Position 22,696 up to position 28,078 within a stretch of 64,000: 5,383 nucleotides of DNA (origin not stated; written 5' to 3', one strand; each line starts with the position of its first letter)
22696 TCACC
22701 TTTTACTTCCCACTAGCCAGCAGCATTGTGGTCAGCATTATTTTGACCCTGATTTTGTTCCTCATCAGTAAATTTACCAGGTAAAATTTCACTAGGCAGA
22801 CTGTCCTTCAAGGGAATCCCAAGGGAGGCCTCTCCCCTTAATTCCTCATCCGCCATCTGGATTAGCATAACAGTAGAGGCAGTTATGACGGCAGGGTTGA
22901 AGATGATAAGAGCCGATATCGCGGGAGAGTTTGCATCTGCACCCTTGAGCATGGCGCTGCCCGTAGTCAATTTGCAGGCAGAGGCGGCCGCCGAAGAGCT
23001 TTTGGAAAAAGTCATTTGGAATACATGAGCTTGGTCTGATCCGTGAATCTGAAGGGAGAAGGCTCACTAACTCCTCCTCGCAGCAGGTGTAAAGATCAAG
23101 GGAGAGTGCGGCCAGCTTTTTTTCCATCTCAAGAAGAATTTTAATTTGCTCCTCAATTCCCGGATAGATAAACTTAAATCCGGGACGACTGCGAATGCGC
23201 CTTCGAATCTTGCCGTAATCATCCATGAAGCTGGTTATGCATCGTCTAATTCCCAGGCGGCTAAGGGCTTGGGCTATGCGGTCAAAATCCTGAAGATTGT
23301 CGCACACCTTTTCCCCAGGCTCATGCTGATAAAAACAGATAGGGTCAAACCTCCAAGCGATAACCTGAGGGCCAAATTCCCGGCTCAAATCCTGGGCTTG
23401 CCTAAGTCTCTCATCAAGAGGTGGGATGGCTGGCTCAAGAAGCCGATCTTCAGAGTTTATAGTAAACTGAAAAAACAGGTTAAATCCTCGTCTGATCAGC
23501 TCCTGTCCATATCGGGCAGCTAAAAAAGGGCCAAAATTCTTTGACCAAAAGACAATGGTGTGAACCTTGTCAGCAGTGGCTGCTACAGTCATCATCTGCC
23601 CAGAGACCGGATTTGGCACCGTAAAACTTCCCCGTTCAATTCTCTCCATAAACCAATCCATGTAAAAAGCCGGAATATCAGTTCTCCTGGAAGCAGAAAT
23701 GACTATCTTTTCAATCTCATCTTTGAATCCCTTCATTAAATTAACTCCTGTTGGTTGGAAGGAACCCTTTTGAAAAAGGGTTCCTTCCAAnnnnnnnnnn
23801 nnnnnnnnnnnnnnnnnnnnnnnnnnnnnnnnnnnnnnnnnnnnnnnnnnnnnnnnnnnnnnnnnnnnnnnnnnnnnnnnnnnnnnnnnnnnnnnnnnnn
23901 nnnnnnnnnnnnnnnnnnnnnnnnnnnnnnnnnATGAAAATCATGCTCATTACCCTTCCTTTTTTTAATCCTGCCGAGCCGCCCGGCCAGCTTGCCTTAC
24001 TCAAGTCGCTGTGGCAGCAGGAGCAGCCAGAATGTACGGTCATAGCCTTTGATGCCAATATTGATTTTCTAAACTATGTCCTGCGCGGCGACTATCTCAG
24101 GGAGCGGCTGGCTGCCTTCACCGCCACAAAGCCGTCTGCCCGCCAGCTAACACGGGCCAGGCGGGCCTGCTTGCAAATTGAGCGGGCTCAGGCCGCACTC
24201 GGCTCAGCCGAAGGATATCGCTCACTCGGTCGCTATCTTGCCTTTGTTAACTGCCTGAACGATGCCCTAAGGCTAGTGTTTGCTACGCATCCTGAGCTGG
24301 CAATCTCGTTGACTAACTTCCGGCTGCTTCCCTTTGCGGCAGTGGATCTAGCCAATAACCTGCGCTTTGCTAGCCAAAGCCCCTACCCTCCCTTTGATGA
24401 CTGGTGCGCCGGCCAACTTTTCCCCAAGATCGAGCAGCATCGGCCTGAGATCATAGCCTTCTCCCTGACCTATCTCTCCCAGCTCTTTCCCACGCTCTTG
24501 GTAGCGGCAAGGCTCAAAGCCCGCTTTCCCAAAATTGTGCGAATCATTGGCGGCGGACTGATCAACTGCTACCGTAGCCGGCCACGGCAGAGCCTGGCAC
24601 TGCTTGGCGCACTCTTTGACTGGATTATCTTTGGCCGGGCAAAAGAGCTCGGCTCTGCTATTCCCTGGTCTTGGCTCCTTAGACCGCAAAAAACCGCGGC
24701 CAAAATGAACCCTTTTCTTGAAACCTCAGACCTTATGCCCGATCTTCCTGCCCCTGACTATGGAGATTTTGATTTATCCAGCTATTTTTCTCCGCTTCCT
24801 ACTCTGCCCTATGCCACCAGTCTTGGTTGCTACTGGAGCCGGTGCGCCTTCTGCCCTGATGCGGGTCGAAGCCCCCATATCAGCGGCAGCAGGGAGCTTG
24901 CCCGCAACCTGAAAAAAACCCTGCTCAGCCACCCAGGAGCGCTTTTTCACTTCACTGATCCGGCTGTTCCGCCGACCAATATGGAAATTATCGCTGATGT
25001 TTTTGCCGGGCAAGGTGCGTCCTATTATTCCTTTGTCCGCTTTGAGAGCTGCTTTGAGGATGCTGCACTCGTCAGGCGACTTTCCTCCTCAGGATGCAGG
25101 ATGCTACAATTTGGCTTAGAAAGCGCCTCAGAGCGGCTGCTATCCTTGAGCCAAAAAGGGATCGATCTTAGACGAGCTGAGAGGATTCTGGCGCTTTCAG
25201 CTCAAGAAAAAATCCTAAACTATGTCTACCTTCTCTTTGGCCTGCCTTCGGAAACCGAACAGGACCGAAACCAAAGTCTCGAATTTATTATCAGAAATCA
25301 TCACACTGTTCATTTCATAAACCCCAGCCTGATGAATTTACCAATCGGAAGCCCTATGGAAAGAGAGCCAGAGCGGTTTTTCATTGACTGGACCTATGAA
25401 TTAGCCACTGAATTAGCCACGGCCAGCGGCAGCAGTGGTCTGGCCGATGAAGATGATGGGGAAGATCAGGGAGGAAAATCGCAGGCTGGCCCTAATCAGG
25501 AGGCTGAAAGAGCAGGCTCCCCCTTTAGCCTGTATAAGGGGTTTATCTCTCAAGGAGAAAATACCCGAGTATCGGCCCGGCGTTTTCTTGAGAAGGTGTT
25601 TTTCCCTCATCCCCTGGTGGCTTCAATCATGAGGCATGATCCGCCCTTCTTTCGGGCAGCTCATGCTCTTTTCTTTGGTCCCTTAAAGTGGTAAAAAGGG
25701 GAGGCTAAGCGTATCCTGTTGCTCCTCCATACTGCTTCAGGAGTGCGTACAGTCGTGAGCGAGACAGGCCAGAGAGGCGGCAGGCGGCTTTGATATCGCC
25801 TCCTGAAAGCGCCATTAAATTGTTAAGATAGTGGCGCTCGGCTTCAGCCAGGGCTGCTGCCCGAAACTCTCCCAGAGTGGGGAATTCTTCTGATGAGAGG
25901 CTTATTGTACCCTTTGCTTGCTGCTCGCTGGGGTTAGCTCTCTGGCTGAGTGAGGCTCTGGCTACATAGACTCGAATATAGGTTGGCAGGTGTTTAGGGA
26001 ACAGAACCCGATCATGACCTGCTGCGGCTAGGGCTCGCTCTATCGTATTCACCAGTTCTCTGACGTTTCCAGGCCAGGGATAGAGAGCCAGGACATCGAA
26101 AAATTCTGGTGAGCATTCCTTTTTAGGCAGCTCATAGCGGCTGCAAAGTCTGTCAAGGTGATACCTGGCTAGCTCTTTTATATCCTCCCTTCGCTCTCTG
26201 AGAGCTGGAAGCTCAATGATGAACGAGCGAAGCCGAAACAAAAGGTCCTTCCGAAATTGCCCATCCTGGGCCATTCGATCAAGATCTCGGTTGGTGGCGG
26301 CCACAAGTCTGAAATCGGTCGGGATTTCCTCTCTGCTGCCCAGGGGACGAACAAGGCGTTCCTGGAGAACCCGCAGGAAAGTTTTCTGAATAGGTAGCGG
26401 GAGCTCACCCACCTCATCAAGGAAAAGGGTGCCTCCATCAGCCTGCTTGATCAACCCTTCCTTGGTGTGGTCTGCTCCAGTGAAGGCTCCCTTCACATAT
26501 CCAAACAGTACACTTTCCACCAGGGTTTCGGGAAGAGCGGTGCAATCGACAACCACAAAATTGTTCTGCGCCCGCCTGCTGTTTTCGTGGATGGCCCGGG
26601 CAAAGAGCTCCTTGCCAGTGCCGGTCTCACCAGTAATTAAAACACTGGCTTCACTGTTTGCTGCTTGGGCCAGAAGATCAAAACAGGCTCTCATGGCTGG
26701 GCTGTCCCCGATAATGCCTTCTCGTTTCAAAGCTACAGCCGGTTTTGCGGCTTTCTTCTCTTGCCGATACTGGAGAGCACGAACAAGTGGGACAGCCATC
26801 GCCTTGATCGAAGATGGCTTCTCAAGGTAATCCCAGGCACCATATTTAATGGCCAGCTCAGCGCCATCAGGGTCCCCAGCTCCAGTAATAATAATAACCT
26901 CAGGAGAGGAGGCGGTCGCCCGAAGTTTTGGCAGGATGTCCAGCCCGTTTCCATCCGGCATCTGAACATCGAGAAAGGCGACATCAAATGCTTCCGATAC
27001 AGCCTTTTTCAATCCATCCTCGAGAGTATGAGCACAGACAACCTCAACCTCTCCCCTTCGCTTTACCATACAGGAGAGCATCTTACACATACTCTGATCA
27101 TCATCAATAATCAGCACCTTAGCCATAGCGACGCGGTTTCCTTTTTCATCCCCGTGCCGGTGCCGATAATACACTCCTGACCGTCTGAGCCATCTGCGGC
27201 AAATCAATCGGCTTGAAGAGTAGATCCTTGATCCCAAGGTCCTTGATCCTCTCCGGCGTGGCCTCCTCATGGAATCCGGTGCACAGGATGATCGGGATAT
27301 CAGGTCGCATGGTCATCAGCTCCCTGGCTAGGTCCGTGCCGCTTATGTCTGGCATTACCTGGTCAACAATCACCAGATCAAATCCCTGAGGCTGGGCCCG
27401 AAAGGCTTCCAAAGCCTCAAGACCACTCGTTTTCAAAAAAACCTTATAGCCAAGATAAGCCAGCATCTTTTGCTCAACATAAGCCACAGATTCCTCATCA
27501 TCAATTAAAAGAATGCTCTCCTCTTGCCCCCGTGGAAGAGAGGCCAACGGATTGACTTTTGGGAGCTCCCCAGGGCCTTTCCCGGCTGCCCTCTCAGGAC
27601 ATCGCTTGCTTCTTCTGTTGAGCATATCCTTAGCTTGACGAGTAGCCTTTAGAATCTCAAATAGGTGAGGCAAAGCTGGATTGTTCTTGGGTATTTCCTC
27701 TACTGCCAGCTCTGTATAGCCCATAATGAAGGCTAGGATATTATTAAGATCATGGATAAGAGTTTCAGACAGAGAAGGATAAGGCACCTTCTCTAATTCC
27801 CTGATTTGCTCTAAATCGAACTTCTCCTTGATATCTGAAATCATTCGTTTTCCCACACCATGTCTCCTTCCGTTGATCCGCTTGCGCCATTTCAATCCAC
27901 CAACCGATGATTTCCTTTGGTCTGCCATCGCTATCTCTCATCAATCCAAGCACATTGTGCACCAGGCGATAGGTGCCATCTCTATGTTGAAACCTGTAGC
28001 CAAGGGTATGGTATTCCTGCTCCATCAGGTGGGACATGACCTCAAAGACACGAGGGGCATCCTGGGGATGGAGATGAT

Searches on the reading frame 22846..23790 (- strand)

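Call 26: search_protein_families(library=pfam, proteins=[window:22846-23790:-], max_evalue=0.01)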
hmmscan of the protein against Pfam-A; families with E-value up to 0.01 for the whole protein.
window:22846-23790:- (314 aa): 1 family
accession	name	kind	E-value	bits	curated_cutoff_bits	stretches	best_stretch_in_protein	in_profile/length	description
PF08902.16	DUF1848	-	1.3e-72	245.2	30.5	1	30-309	1-262/262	Domain of unknown function (DUF1848)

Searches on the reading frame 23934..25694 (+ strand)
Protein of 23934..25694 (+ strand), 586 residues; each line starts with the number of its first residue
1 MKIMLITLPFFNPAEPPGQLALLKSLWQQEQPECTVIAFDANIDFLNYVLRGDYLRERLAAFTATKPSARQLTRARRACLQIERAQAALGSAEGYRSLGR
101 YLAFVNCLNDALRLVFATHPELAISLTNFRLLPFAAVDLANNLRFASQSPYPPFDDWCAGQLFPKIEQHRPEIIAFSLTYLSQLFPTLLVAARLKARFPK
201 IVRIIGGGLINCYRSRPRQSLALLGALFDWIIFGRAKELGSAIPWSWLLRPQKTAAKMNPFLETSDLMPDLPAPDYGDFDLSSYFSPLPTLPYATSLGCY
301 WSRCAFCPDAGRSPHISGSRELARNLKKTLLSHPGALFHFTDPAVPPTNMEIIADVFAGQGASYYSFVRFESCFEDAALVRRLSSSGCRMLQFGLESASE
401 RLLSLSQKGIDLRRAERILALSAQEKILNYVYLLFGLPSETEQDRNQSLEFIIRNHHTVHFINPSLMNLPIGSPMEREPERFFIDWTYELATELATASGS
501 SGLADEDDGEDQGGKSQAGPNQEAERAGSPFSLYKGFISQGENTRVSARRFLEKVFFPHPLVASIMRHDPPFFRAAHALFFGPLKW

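Call 26: search_protein_families(library=pfam, proteins=[window:23934-25694:+], max_evalue=0.01)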
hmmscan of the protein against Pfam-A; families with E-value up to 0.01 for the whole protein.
window:23934-25694:+ (586 aa): 2 families
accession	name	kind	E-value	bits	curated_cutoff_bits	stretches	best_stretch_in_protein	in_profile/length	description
PF04055.27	Radical_SAM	-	4.6e-05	24.1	29.5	1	376-452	88-166/166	Radical SAM superfamily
PF02310.24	B12-binding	-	0.0012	19.2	32.1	1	163-238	44-115/121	B12 binding domain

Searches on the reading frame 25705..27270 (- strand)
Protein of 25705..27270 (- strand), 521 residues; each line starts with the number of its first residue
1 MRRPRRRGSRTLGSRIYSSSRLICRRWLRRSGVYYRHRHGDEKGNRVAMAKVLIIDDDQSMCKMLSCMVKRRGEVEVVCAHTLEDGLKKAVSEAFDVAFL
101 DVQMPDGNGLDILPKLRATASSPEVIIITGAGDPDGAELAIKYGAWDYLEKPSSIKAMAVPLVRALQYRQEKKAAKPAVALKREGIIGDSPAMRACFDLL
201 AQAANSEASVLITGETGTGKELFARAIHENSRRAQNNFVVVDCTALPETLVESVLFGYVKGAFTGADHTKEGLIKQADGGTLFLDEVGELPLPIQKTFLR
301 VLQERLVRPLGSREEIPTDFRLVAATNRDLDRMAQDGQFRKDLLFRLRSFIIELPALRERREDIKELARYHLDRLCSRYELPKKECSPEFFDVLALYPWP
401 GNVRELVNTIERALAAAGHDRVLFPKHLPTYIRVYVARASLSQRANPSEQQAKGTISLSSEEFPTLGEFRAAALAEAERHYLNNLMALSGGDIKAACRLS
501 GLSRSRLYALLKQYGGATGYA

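Call 7: search_protein_families(library=pfam, proteins=[window:25705-27270:-])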
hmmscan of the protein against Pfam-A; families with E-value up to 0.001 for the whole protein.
window:25705-27270:- (521 aa): 9 families
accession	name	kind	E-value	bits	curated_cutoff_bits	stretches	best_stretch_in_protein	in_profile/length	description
PF00158.32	Sigma54_activat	-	4.2e-66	222.2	20.2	1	186-352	1-167/168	Sigma-54 interaction domain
PF14532.12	Sigma54_activ_2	-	1.1e-22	81.2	25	1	187-357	1-138/138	Sigma-54 interaction domain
PF00072.30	Response_reg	-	4.2e-22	78.9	30.2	1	52-157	1-105/111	Response regulator receiver domain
PF25601.1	AAA_lid_14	-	2.7e-20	72.4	27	1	358-434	1-76/87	AAA+ ATPase lid domain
PF07728.20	AAA_5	-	7.6e-08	32.9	22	1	210-329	2-124/139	AAA domain (dynein-related subfamily)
PF02954.25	HTH_8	-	9.9e-06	25.6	22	1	474-514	2-42/42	Bacterial regulatory protein, Fis family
PF01078.27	Mg_chelatase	-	1.1e-05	25.4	20.3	0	265-327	93-157/207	Magnesium chelatase, subunit ChlI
PF07724.20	AAA_2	-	3.9e-05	24.2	27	1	207-308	3-105/166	AAA domain (Cdc48 subfamily)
PF00004.35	AAA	-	0.00092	20.1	21.2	0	210-332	1-113/131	ATPase family associated with various cellular activities (AAA)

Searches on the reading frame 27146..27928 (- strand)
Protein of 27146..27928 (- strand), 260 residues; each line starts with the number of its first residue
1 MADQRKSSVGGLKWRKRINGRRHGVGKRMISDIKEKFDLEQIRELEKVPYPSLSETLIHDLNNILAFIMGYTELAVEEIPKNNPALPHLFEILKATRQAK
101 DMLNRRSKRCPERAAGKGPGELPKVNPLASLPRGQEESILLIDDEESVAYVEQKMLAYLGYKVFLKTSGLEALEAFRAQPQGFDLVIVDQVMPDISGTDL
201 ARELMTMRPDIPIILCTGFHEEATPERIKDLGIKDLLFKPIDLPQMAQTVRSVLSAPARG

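Call 7: search_protein_families(library=pfam, proteins=[window:27146-27928:-])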
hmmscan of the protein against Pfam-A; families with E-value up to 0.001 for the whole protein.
window:27146-27928:- (260 aa): 1 family
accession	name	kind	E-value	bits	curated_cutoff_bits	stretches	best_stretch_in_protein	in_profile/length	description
PF00072.30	Response_reg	-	2.3e-21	76.5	30.2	1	139-250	1-110/111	Response regulator receiver domain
